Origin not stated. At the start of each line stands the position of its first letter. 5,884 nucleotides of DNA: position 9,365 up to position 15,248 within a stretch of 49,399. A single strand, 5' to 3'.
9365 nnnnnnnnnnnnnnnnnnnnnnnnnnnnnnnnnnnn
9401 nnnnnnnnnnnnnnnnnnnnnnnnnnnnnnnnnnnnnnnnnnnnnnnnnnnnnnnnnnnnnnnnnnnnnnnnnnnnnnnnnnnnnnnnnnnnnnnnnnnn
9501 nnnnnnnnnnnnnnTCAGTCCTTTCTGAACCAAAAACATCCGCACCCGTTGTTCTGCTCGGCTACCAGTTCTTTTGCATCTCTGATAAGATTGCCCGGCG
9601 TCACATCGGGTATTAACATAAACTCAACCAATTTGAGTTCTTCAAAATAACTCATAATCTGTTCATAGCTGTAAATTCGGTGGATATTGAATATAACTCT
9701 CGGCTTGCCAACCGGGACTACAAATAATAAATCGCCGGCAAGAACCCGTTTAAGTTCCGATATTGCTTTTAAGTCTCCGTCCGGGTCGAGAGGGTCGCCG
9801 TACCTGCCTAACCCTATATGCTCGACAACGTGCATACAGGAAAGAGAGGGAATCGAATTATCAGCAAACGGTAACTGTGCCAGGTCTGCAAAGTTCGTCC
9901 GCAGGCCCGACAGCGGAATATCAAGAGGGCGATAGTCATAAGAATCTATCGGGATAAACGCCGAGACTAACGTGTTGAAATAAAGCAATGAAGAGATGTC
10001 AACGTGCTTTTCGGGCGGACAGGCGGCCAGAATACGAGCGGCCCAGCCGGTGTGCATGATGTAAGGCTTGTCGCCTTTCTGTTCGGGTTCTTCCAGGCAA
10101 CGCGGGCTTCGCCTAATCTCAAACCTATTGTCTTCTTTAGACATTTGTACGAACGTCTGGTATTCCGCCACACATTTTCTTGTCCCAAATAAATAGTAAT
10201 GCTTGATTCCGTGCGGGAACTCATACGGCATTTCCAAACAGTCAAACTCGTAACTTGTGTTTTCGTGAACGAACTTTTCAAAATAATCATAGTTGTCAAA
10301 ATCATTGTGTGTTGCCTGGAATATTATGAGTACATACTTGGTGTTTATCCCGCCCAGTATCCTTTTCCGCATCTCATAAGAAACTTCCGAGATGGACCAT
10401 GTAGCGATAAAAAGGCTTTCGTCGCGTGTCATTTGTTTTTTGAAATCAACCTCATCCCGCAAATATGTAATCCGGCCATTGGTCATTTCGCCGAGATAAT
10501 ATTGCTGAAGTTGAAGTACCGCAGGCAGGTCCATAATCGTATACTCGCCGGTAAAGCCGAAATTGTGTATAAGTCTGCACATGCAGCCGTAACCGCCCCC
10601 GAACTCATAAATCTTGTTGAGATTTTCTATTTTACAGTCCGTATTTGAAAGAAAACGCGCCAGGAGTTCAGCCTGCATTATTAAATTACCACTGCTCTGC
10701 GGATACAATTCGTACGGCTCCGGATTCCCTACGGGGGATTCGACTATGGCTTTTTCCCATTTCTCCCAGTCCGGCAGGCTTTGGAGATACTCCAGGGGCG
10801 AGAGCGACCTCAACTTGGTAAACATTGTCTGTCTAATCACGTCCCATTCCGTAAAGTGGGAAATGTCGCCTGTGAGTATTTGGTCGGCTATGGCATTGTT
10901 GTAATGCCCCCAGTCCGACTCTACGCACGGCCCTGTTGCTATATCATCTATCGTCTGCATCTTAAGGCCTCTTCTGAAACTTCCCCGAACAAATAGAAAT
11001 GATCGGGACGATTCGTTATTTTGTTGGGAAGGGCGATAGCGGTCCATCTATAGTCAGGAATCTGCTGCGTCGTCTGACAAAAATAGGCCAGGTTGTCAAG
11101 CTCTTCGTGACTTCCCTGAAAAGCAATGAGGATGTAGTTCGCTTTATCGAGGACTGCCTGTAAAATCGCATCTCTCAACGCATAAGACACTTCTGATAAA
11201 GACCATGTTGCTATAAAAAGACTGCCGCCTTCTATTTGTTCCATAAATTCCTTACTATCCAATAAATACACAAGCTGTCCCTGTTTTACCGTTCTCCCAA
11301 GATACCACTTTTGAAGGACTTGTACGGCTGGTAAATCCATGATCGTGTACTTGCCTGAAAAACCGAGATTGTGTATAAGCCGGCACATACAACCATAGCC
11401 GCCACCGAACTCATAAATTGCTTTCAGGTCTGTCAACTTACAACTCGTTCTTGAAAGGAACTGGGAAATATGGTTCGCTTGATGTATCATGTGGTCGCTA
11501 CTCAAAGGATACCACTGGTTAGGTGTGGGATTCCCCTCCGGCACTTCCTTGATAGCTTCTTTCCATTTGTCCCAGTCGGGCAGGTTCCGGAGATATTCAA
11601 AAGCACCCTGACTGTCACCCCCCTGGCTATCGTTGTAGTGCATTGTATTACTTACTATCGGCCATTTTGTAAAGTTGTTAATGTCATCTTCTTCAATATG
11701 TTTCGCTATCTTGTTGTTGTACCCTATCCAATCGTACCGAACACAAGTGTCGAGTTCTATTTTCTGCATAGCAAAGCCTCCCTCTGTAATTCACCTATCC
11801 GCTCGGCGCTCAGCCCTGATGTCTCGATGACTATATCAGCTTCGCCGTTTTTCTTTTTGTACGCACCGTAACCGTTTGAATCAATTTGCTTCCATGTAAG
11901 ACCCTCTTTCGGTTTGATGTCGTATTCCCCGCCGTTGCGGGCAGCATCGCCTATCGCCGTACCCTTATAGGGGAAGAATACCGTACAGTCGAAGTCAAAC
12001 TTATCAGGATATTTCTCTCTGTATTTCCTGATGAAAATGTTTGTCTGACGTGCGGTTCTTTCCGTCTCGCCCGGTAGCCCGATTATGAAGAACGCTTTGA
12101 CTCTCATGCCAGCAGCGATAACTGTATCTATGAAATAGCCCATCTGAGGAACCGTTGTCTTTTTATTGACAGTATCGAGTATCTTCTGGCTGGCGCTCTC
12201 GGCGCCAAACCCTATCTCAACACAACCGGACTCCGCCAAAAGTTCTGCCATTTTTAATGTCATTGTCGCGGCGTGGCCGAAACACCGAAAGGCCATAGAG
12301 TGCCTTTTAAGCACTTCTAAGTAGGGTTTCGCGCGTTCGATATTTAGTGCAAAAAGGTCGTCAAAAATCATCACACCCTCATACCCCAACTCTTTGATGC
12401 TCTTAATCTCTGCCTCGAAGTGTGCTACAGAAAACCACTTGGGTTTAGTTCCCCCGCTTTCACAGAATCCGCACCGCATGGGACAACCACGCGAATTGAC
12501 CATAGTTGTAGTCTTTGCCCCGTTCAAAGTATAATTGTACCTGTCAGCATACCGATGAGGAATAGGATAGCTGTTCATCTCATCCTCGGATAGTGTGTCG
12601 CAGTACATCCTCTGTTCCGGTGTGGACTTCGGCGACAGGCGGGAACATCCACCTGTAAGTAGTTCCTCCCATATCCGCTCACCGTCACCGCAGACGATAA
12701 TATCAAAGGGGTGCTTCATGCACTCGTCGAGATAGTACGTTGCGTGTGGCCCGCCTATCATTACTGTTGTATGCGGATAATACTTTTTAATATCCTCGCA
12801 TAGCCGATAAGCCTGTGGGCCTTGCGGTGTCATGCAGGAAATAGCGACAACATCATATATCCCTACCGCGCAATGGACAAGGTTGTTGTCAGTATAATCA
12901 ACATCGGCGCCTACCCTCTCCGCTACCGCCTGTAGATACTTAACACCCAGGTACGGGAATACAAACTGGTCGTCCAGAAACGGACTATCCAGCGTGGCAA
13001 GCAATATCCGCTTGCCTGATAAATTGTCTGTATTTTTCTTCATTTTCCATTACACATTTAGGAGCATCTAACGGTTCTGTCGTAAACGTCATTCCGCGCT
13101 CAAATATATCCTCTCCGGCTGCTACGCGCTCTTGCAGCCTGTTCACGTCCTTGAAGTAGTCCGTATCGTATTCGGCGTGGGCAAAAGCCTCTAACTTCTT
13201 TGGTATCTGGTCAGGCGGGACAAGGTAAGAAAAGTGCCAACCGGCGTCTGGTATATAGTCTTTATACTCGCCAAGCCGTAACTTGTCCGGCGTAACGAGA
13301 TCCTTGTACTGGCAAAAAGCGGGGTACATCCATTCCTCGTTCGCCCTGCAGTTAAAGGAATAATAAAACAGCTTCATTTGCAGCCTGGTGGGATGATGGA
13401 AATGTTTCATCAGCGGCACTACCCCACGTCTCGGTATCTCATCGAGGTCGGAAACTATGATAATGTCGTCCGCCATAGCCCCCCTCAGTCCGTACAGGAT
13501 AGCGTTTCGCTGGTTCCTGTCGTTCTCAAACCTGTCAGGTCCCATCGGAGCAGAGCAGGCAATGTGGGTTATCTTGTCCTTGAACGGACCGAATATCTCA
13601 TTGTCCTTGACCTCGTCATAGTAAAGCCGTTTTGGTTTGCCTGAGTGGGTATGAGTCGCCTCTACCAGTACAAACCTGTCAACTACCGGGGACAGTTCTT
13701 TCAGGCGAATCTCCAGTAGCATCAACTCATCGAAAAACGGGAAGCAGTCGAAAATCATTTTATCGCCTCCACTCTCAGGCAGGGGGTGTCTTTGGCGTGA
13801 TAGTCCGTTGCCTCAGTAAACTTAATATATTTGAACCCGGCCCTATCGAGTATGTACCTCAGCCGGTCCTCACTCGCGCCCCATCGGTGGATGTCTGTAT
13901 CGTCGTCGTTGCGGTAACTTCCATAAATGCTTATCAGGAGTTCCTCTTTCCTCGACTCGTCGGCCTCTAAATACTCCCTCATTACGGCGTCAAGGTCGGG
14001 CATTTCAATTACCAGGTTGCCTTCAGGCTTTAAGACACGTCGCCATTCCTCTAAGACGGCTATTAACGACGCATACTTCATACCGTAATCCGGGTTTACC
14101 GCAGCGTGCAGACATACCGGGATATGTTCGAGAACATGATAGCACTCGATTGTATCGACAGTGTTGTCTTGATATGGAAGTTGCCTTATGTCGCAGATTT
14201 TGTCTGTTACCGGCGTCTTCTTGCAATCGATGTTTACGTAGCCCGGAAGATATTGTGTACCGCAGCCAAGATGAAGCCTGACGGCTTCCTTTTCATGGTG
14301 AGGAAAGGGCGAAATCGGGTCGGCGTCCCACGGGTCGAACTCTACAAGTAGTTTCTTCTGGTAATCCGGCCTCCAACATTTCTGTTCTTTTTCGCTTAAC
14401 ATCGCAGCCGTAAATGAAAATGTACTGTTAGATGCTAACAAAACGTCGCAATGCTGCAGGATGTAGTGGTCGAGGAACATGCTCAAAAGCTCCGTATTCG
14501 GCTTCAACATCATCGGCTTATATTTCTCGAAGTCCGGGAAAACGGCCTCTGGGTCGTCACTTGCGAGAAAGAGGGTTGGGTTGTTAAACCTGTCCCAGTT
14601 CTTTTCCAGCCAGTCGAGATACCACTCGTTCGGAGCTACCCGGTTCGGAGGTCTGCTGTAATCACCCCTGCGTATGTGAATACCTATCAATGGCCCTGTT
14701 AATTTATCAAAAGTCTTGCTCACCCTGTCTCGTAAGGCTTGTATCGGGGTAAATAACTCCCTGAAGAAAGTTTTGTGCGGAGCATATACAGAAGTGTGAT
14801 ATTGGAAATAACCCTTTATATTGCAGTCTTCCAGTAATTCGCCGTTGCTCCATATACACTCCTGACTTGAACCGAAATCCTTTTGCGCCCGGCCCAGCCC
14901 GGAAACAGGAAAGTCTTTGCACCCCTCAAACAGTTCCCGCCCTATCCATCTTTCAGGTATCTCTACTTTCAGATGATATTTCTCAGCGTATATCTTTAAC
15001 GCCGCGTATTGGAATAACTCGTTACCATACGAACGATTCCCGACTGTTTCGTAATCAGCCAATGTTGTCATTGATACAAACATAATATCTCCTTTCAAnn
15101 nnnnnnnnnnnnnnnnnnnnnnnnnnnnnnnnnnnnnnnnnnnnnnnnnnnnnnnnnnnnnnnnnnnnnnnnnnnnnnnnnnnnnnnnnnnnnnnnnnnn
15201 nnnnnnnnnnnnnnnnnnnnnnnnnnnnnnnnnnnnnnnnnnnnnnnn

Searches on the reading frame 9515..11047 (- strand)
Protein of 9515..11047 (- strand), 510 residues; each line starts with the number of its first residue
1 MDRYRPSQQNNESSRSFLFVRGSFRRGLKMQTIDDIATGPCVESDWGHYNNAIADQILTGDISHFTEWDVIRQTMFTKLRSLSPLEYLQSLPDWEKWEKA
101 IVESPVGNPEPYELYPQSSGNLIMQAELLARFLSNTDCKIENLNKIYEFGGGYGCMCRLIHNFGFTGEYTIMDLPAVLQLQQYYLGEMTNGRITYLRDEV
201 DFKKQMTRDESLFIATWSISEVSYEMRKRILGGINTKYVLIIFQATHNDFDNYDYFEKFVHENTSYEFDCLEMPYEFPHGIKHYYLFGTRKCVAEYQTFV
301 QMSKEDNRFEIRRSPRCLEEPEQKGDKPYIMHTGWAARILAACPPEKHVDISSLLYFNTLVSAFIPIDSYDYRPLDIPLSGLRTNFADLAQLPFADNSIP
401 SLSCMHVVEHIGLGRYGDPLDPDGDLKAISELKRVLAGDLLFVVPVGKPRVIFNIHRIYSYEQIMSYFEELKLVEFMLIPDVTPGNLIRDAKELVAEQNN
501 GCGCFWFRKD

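Call 7: search_protein_families(library=pfam, proteins=[window:9515-11047:-], max_evalue=0.01)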
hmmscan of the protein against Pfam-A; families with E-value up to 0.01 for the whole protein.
window:9515-11047:- (510 aa): 1 family
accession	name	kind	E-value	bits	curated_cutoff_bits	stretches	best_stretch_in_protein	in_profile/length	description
PF03269.20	DUF268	-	3.2e-13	50.3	25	1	404-461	68-127/176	Caenorhabditis protein of unknown function, DUF268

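Call 8: search_protein_families(library=phrogs, proteins=[window:9515-11047:-], max_evalue=0.01)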
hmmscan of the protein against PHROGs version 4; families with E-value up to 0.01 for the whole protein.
window:9515-11047:- (510 aa): 0 families

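Call 47: search_protein_families(library=ncbifam, proteins=[window:9515-11047:-], max_evalue=0.01)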
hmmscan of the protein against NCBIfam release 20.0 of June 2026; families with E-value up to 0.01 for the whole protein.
window:9515-11047:- (510 aa): 1 family
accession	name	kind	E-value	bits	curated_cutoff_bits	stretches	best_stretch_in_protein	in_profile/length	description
TIGR04371.1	methyltran_NanM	subfamily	1.6e-07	31.1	44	1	101-222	108-232/273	putative sugar O-methyltransferase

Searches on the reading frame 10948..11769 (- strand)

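Call 7: search_protein_families(library=pfam, proteins=[window:10948-11769:-], max_evalue=0.01)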
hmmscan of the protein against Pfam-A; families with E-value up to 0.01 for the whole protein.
window:10948-11769:- (273 aa): 0 families

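Call 8: search_protein_families(library=phrogs, proteins=[window:10948-11769:-], max_evalue=0.01)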
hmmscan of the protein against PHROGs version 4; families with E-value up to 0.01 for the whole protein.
window:10948-11769:- (273 aa): 0 families

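Call 47: search_protein_families(library=ncbifam, proteins=[window:10948-11769:-], max_evalue=0.01)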
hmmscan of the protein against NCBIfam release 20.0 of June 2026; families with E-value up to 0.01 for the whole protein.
window:10948-11769:- (273 aa): 1 family
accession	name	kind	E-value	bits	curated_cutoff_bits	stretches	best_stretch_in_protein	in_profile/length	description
TIGR04371.1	methyltran_NanM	subfamily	4.2e-07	29.8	44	1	111-194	146-232/273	putative sugar O-methyltransferase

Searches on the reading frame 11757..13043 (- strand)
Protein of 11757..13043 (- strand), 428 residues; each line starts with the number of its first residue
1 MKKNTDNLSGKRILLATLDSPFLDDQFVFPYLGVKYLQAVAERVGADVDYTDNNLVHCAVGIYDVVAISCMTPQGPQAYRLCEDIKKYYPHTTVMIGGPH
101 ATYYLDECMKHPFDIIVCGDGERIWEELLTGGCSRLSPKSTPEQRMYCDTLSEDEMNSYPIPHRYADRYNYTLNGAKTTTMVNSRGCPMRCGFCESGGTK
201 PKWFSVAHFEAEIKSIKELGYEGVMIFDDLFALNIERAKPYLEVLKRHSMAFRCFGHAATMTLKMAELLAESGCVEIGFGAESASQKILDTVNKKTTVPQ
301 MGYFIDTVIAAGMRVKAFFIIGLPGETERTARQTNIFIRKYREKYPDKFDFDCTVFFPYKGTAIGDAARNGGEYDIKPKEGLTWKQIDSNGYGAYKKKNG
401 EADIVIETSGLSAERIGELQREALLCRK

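Call 7: search_protein_families(library=pfam, proteins=[window:11757-13043:-], max_evalue=0.01)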
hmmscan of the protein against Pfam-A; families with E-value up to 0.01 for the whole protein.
window:11757-13043:- (428 aa): 2 families
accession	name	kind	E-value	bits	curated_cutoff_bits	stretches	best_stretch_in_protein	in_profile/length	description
PF04055.27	Radical_SAM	-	2.8e-17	63.8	29.5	1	184-332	4-160/166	Radical SAM superfamily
PF02310.24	B12-binding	-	7.1e-16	58.6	32.1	1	29-128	12-120/121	B12 binding domain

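Call 8: search_protein_families(library=phrogs, proteins=[window:11757-13043:-], max_evalue=0.01)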
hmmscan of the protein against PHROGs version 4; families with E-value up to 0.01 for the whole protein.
window:11757-13043:- (428 aa): 0 families

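Call 47: search_protein_families(library=ncbifam, proteins=[window:11757-13043:-], max_evalue=0.01)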
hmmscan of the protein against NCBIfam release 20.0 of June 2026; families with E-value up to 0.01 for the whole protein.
window:11757-13043:- (428 aa): 22 families
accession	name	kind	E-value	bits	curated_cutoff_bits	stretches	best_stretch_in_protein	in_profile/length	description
TIGR04479.1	bcpD_PhpK_rSAM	subfamily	1.2e-29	103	600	1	176-365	239-428/504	PhpK family radical SAM P-methyltransferase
TIGR04013.1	B12_SAM_MJ_1487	hypoth_equivalog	8.5e-23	80.8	251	2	64-196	45-169/382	TIGR04013 family B12-binding domain/radical SAM domain-containing protein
TIGR03471.1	HpnJ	equivalog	8.5e-22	77.7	577.6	1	180-373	199-392/472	hopanoid biosynthesis associated radical SAM protein HpnJ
NF050148.1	rSAM_ApyD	equivalog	9.4e-20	70.5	750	1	78-344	90-369/645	RiPP biosynthesis radical SAM protein ApyD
TIGR02026.1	BchE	equivalog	2e-16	59.9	481.35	2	168-349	184-370/497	magnesium-protoporphyrin IX monomethyl ester anaerobic oxidative cyclase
TIGR04072.2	rSAM_ladder_B12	equivalog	2e-16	59.7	360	1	78-337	86-345/443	lipid biosynthesis B12-binding/radical SAM protein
NF033070.1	rSAM_AprD4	equivalog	4.4e-16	58.8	500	1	168-372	183-394/456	AprD4 family radical SAM diol-dehydratase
TIGR04190.1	B12_SAM_Ta0216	equivalog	5.2e-12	45.1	500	2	178-345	219-398/554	TIGR04190 family B12-binding domain/radical SAM domain protein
NF038361.1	rSAM_Sden_1168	equivalog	2.9e-11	42.6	575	1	175-338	279-448/560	Sden_1168 family B12-binding radical SAM P-methyltransferase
TIGR04014.1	B12_SAM_MJ_0865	equivalog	7.1e-11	41.5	360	1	277-339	272-334/434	methyl-coenzyme M reductase glutamine C-methyltransferase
TIGR04385.1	B12_rSAM_cofa1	equivalog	9.7e-11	41.5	450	1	85-341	93-364/438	B12 lower ligand biosynthesis radical SAM protein BzaD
NF033712.0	B12_rSAM_KedN5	subfamily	1.7e-10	39.8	700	2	62-132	62-134/624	KedN5 family methylcobalamin-dependent radical SAM C-methyltransferase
TIGR03975.1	rSAM_ocin_1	subfamily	1.2e-09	37.3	281.85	1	55-330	121-419/606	RiPP maturation radical SAM C-methyltransferase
TIGR04295.1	B12_rSAM_oligo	hypoth_equivalog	1.8e-09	36.8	400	1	167-298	190-318/422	TIGR04295 family B12-binding domain-containing radical SAM protein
TIGR04428.1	B12_rSAM_trp_MT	equivalog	5.9e-07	28.2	500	1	166-334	205-391/558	tryptophan 2-C-methyltransferase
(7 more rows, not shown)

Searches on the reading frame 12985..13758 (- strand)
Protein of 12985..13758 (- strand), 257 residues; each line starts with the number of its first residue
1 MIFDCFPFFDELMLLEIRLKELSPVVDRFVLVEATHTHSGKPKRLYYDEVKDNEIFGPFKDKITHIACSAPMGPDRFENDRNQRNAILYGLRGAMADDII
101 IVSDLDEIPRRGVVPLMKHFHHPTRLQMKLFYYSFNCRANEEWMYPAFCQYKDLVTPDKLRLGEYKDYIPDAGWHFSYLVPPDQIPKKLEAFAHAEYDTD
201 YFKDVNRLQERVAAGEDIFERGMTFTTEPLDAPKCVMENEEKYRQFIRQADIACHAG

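Call 7: search_protein_families(library=pfam, proteins=[window:12985-13758:-], max_evalue=0.01)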
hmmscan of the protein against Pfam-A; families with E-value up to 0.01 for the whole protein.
window:12985-13758:- (257 aa): 1 family
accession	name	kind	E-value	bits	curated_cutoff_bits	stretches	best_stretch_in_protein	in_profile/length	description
PF04724.18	Glyco_transf_17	-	7.1e-33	114.5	26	1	2-220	75-299/348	Glycosyltransferase family 17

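Call 8: search_protein_families(library=phrogs, proteins=[window:12985-13758:-], max_evalue=0.01)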
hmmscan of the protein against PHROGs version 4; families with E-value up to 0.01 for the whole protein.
window:12985-13758:- (257 aa): 0 families

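Call 47: search_protein_families(library=ncbifam, proteins=[window:12985-13758:-], max_evalue=0.01)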
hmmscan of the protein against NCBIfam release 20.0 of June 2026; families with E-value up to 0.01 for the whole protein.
window:12985-13758:- (257 aa): 0 families

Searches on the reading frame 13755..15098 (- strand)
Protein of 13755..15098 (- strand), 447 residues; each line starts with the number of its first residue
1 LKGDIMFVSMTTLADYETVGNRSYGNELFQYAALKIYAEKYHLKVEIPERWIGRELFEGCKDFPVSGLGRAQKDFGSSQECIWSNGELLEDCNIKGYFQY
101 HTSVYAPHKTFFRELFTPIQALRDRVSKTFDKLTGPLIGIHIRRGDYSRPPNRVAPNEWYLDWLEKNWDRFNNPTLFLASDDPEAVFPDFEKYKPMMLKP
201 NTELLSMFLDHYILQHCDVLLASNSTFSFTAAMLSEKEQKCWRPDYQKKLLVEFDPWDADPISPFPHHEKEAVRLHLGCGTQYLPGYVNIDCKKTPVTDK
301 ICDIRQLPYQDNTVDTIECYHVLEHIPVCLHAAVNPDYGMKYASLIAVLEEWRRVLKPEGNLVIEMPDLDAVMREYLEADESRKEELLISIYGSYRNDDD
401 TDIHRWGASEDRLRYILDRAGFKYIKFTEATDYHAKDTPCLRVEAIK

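Call 3: search_protein_families(library=pfam, proteins=[window:13755-15098:-], max_evalue=0.01)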
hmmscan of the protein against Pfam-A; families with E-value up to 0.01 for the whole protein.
window:13755-15098:- (447 aa): 6 families
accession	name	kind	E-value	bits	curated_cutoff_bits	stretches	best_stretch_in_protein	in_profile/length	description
PF08241.18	Methyltransf_11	-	2.9e-07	31.5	21.2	1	300-364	47-95/95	Methyltransferase domain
PF01531.22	Glyco_transf_11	-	1e-06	28.7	23.9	1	96-237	128-268/298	Glycosyl transferase family 11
PF13847.12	Methyltransf_31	-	1.2e-05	25.4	27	1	300-420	59-144/145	Methyltransferase domain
PF13489.12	Methyltransf_23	-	4.3e-05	23.7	27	1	305-425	73-162/164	Methyltransferase domain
PF13649.12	Methyltransf_25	-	0.0039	18.3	27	0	300-360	51-97/97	Methyltransferase domain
PF19745.5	FUT8_N_cat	-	0.0054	16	27.6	1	117-196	338-425/499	Alpha-(1,6)-fucosyltransferase N- and catalytic domains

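Call 4: search_protein_families(library=phrogs, proteins=[window:13755-15098:-], max_evalue=0.01)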
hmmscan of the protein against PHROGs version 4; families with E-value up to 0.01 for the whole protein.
window:13755-15098:- (447 aa): 3 families
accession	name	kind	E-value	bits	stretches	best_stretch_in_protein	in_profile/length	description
phrog_2644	-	moron, auxiliary metabolic gene and host takeover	6.6e-15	56.7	1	18-239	6-236/265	glycosyltransferase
phrog_5399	-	other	1.1e-05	26.3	1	274-367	2-82/149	SAM-dependent methyltransferase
phrog_6636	-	other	0.00011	22.8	1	270-326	32-85/177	methyltransferase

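Call 47: search_protein_families(library=ncbifam, proteins=[window:13755-15098:-], max_evalue=0.01)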
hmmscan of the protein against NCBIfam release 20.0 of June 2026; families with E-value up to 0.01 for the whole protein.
window:13755-15098:- (447 aa): 2 families
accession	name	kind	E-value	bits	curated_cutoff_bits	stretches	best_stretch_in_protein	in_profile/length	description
NF041255.1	mycofact_MftM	equivalog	4.2e-05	23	200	1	294-327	185-218/289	mycofactocin oligosaccharide methyltransferase MftM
NF045667.1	MTase_DVU1556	equivalog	0.001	18.6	155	1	347-432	102-170/213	DVU_1556 family methyltransferase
